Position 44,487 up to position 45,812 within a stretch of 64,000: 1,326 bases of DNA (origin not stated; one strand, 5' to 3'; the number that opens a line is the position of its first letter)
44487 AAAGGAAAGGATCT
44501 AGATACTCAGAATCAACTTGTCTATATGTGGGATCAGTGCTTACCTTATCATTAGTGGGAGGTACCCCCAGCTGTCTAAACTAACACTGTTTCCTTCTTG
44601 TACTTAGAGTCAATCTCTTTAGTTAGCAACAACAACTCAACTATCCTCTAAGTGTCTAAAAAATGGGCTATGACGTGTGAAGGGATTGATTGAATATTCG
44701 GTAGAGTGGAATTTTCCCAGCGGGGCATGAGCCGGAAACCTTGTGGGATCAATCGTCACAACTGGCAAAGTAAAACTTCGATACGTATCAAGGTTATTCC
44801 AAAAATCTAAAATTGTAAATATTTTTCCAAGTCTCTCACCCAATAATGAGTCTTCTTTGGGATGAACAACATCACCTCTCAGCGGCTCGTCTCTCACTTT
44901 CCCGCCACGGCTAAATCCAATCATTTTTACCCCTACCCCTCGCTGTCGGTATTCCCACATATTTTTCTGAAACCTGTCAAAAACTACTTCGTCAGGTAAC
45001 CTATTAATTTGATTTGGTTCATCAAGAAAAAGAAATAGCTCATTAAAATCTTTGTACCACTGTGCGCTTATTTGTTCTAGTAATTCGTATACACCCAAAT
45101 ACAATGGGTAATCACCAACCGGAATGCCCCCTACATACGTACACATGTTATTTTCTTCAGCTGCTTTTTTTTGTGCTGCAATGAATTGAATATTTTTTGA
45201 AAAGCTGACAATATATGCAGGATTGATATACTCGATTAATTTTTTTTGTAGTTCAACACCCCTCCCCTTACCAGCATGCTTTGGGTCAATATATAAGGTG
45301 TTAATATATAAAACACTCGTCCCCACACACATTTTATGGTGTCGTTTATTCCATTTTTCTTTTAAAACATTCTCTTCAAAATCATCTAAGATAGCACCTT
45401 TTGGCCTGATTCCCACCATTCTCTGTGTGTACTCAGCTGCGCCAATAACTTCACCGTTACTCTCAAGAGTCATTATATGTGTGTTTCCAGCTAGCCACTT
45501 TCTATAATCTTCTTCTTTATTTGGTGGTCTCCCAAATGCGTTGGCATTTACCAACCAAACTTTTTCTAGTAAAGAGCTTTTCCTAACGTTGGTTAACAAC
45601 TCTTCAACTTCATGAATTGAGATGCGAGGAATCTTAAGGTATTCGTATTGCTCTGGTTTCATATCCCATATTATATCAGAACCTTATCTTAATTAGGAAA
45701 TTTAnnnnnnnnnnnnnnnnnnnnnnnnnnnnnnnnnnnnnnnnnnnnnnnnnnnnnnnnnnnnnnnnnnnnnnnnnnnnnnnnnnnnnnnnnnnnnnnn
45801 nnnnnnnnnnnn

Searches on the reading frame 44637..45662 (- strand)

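Call 3: search_protein_families(library=pfam, proteins=[window:44637-45662:-], max_evalue=0.1)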
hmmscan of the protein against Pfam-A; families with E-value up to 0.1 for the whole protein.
window:44637-45662:- (341 aa): 3 families
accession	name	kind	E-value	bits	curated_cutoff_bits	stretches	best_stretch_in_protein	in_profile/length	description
PF00583.31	Acetyltransf_1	-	5.8e-06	27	20.7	1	49-145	20-87/116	Acetyltransferase (GNAT) family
PF13508.13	Acetyltransf_7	-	0.036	14.9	27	0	112-146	28-56/84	Acetyltransferase (GNAT) domain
PF13673.13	Acetyltransf_10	-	0.039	14.4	23.6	0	119-149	53-83/128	Acetyltransferase (GNAT) domain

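Call 4: search_protein_families(library=padloc, proteins=[window:44637-45662:-], max_evalue=0.1)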
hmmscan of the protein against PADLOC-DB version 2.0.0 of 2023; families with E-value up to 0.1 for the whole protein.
window:44637-45662:- (341 aa): 0 families

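Call 5: search_protein_families(library=ncbifam, proteins=[window:44637-45662:-], max_evalue=0.1)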
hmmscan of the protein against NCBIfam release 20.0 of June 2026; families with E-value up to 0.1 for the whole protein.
window:44637-45662:- (341 aa): 0 families
